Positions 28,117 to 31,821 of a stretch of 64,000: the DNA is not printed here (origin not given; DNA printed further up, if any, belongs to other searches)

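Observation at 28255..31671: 1138-aa secreted Pro-rich/TPR protein embedded between cheY and fliP: candidate novel periplasmic flagellar scaffold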

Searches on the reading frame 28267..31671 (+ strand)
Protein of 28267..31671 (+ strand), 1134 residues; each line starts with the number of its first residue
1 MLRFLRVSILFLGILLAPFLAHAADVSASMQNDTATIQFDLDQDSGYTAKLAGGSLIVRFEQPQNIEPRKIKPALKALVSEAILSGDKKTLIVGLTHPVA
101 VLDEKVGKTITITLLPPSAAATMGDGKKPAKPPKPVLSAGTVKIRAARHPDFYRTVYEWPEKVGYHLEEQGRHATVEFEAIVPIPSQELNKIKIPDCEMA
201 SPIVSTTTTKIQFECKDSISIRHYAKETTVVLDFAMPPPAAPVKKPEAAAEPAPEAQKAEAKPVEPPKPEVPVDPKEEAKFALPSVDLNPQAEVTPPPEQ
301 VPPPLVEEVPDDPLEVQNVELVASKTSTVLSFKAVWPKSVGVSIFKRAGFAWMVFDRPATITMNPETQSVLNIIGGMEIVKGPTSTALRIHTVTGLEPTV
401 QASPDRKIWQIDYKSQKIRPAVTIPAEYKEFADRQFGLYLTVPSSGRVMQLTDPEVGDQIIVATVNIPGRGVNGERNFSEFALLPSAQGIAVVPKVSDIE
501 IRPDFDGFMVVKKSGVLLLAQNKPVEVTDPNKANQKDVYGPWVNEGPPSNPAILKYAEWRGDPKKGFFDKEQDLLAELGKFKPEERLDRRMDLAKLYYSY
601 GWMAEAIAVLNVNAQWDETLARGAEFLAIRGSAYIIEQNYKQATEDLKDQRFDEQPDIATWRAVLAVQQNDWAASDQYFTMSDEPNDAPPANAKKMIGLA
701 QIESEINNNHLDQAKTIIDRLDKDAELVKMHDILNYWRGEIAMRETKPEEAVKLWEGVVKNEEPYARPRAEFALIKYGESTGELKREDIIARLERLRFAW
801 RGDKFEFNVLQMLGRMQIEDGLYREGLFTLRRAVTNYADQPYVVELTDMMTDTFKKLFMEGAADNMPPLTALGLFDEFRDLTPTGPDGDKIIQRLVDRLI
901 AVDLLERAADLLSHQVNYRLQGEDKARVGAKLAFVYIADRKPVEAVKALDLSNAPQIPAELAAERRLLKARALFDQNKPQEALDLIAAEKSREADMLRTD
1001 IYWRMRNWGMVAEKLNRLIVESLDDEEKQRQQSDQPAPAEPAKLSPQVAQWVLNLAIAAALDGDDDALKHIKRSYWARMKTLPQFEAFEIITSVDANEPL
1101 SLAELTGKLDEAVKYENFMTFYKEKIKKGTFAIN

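Call 5: search_protein_families(library=pfam, proteins=[window:28267-31671:+], max_evalue=1)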
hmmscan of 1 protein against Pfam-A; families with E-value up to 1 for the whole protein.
window:28267-31671:+ (1134 aa): 5 families
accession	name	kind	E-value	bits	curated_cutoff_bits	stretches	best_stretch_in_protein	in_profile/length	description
PF07719.23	TPR_2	-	0.0062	17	27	0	735-756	4-25/34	Tetratricopeptide repeat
PF25063.1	ARM_TT21_C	-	0.076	13.3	35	1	916-947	154-185/209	Tetratricopeptide repeat protein 21 C-terminal ARM domain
PF12895.13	ANAPC3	-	0.092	13.5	27.2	0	964-986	57-79/82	Anaphase-promoting complex, cyclosome, subunit 3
PF13174.12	TPR_6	-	0.28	12.4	26.3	0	736-761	4-29/33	Tetratricopeptide repeat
PF14559.12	TPR_19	-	0.89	10.4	25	0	964-987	26-49/68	Tetratricopeptide repeat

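Call 6: search_protein_families(library=ncbifam, proteins=[window:28267-31671:+], max_evalue=1)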
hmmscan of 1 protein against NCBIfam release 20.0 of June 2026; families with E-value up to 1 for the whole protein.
window:28267-31671:+ (1134 aa): 3 families
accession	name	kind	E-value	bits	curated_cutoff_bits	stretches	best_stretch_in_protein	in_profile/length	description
TIGR02795.1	tol_pal_ybgF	equivalog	0.00037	21.1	90.1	1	735-787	42-92/119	tol-pal system protein YbgF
NF052415.1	T3SS_chap_SctY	equivalog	0.0018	18.7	70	1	924-985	38-99/106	type III secretion apparatus assembly chaperone SctY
NF052312.1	T9SS_PorW_SprE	equivalog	0.74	8.3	250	1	585-761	139-319/716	type IX secretion system periplasmic lipoprotein PorW/SprE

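Call 9: find_homologous_proteins(query=window:28267-31671:+, max_evalue=0.001)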
Query window:28267-31671:+ (1134 aa): 22 proteins with E <= 0.001 among 8000 candidates.
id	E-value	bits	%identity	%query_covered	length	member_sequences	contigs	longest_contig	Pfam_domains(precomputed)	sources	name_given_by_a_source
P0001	0.0e+0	2551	100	100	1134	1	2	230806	-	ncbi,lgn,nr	ncbi:MAG: hypothetical protein EYC62_01455 [Alphaproteobacteria bacterium]|nr:MAG: hypothetical prot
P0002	0.0e+0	2221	86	98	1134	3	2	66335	PF07719.24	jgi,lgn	jgi:hypothetical protein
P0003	0.0e+0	1697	68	100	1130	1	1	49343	PF07719.24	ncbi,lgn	-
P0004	0.0e+0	1345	54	100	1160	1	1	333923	-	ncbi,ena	-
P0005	0.0e+0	1255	54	98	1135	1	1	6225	PF07719.24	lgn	-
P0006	1.1e-135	472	31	96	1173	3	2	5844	PF24837.2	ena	-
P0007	7.6e-125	436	32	72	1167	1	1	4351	PF24837.2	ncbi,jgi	jgi:hypothetical protein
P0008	4.2e-122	427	29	99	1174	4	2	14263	PF24837.2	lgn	-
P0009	3.5e-121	424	31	72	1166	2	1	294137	PF24837.2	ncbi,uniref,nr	ncbi:hypothetical protein CCC_03315 [Paramagnetospirillum magnetotacticum MS-1]|uniref:Tetratricopep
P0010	1.0e-118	416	30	71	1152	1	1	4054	PF13432.13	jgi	jgi:hypothetical protein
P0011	1.9e-117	412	29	97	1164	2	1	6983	PF07719.24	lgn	-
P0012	2.1e-114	402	29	79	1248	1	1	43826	-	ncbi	ncbi:MAG: hypothetical protein ACPGO3_06640 [Magnetospiraceae bacterium]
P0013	3.5e-93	331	27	94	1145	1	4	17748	-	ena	-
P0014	4.3e-79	285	26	74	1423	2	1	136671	-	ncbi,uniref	ncbi:hypothetical protein [Roseibium sp.]|uniref:hypothetical protein n=1 Tax=Roseibium sp. TaxID=19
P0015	1.8e-74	269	28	74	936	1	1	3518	-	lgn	-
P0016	1.3e-72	263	26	84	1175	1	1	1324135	PF09976.16,PF13428.13,PF07719.24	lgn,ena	-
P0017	4.9e-72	261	26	68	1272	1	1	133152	-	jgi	jgi:tetratricopeptide (TPR) repeat protein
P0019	4.9e-53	198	25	84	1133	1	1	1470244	PF09976.16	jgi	-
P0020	9.9e-44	167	28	30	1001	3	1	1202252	-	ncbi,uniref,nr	ncbi:hypothetical protein [Elioraea thermophila]|uniref:hypothetical protein n=1 Tax=Elioraea thermo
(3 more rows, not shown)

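Call 10: search_protein_families(library=pfam, proteins=[P0006, P0009, P0014, P0016, P0019, P0020], max_evalue=0.01)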
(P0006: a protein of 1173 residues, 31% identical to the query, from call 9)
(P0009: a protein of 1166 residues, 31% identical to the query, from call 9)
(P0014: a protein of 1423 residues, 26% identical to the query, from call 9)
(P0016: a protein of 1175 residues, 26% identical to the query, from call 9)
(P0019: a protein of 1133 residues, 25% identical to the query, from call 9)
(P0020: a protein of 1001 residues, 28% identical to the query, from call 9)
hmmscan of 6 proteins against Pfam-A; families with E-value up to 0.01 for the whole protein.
P0006 (1173 aa): 5 families
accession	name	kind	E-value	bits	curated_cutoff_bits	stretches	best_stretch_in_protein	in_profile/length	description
PF24837.1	AMIN-like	-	2.1e-08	34.8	27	0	170-195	5-33/129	AMIN-like domain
PF07719.23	TPR_2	-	4.9e-05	23.6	27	0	782-808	3-29/34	Tetratricopeptide repeat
PF00515.34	TPR_1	-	0.00023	21.3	27.8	0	784-808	5-29/34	Tetratricopeptide repeat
PF13174.12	TPR_6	-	0.0049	17.9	26.3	0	859-887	4-32/33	Tetratricopeptide repeat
PF14559.12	TPR_19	-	0.0089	16.8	25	0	717-775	4-57/68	Tetratricopeptide repeat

P0009 (1166 aa): 3 families
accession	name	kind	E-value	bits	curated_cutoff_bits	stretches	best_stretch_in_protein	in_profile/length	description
PF24837.1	AMIN-like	-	5.6e-06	26.9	27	0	206-230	6-33/129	AMIN-like domain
PF13174.12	TPR_6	-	5.3e-05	24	26.3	0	859-887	5-33/33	Tetratricopeptide repeat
PF13432.12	TPR_16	-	0.0011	19.8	32.7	0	1021-1065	8-57/65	Tetratricopeptide repeat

P0014 (1423 aa): 2 families
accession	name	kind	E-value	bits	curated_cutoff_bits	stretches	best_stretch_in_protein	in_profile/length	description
PF04348.19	LppC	-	2.8e-05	23.3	28.8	1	985-1067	23-104/563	LppC putative lipoprotein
PF07719.23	TPR_2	-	0.001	19.5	27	0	1101-1130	4-33/34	Tetratricopeptide repeat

P0016 (1175 aa): 6 families
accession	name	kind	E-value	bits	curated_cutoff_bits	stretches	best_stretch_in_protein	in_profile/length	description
PF09976.15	TPR_21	-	7.6e-10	39.3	25.5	1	679-778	43-140/193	Tetratricopeptide repeat-like domain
PF07719.23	TPR_2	-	5.7e-06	26.5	27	0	754-783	4-33/34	Tetratricopeptide repeat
PF13428.12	TPR_14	-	1.4e-05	25.8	23.5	0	963-996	4-38/44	Tetratricopeptide repeat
PF13432.12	TPR_16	-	2.9e-05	24.9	32.7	0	534-585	3-51/65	Tetratricopeptide repeat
PF14559.12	TPR_19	-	0.0013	19.5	25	0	960-988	25-53/68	Tetratricopeptide repeat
PF12895.13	ANAPC3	-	0.0066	17.2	27.2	0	560-620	18-79/82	Anaphase-promoting complex, cyclosome, subunit 3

P0019 (1133 aa): 4 families
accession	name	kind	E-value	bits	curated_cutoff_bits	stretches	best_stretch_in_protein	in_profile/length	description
PF09976.15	TPR_21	-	5.8e-08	33.1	25.5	1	640-741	40-139/193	Tetratricopeptide repeat-like domain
PF07719.23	TPR_2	-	0.00022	21.5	27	0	529-554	1-26/34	Tetratricopeptide repeat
PF13428.12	TPR_14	-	0.00071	20.5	23.5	0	921-947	2-29/44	Tetratricopeptide repeat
PF13432.12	TPR_16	-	0.00076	20.3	32.7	0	496-553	1-55/65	Tetratricopeptide repeat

P0020 (1001 aa): 1 family
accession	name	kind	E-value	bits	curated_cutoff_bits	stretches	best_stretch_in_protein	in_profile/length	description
PF13174.12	TPR_6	-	0.0061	17.6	26.3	0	700-728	4-32/33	Tetratricopeptide repeat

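Call 11: find_encoding_contigs(protein=P0009, flank=8000, max_places=2)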
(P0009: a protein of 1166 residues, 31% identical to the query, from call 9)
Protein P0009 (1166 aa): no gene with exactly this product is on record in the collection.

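Call 12: find_encoding_contigs(protein=P0016, flank=8000, max_places=2)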
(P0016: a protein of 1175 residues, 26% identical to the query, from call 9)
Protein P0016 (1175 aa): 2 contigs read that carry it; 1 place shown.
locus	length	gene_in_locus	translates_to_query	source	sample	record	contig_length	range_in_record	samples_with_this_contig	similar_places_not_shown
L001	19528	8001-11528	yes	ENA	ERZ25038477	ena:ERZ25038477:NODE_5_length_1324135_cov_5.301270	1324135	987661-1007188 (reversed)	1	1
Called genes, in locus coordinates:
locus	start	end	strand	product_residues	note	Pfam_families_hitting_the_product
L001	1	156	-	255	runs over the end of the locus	PF02107:FlgH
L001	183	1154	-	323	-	PF13144:ChapFlgA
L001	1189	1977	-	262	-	PF00460:Flg_bb_rod, PF22692:LlgE_F_G_D1, PF06429:Flg_bbr_C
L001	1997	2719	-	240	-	PF00460:Flg_bb_rod, PF22692:LlgE_F_G_D1, PF06429:Flg_bbr_C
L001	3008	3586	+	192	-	PF03748:FliL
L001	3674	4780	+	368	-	PF02154:FliM, PF01052:FliMN_C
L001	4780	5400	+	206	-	PF20072:DUF6468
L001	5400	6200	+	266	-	-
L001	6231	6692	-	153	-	PF09537:DUF2383, PF13668:Ferritin_2 (faint)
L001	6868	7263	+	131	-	PF00072:Response_reg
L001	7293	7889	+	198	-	PF04344:CheZ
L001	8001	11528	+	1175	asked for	PF09976:TPR_21 (faint), PF13428:TPR_14 (faint), PF07719:TPR_2 (faint)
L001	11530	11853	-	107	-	-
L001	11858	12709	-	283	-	PF00813:FliP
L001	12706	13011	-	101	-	-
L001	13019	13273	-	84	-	-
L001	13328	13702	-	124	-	PF01312:Bac_export_2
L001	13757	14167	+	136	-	PF00460:Flg_bb_rod (weak)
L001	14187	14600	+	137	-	PF06429:Flg_bbr_C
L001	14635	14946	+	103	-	PF02049:FliE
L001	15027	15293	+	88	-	PF01313:Bac_export_3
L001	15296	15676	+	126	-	PF04342:DMT_6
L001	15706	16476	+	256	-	PF01311:Bac_export_1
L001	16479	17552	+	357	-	PF01312:Bac_export_2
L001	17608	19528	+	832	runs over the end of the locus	PF13426:PAS_9, PF00989:PAS (weak), PF13188:PAS_8 (weak), PF08448:PAS_4, PF00512:HisKA, PF02518:HATPase_c, PF00072:Response_reg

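Call 13: find_encoding_contigs(protein=P0014, flank=8000, max_places=2)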
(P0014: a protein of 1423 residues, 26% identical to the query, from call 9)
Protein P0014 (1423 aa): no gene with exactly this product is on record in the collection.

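Call 14: find_encoding_contigs(protein=P0020, flank=8000, max_places=2)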
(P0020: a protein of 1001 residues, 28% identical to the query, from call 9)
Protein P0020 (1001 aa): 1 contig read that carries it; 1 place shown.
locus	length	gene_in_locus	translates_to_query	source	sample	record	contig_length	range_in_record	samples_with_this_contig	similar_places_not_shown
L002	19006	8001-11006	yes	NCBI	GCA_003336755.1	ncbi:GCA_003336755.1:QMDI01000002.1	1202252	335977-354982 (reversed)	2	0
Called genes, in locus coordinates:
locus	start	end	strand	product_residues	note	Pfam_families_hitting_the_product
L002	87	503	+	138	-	PF21157:DksA_N, PF01258:zf-dskA_traR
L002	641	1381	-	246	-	PF02107:FlgH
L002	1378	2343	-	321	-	PF08666:SAF, PF13144:ChapFlgA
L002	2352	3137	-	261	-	PF00460:Flg_bb_rod, PF22692:LlgE_F_G_D1, PF06429:Flg_bbr_C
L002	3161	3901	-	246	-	PF00460:Flg_bb_rod, PF22692:LlgE_F_G_D1, PF06429:Flg_bbr_C (weak)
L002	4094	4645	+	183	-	PF03748:FliL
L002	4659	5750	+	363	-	PF02154:FliM, PF01052:FliMN_C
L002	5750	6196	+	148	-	PF20072:DUF6468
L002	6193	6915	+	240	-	PF03448:MgtE_N (weak)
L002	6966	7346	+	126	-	PF00072:Response_reg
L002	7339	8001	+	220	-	PF04344:CheZ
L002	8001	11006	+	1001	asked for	-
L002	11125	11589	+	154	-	PF02675:AdoMet_dc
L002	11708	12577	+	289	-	PF17284:Spermine_synt_N, PF01564:Spermine_synth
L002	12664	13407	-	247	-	PF00813:FliP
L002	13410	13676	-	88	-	-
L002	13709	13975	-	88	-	-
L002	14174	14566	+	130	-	PF00460:Flg_bb_rod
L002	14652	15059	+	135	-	PF06429:Flg_bbr_C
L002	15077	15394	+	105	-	PF02049:FliE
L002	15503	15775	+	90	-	PF01313:Bac_export_3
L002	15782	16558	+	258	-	PF01311:Bac_export_1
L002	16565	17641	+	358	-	PF01312:Bac_export_2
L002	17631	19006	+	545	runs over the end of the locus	PF00989:PAS (weak), PF08448:PAS_4, PF13188:PAS_8 (weak), PF00512:HisKA, PF02518:HATPase_c, PF00072:Response_reg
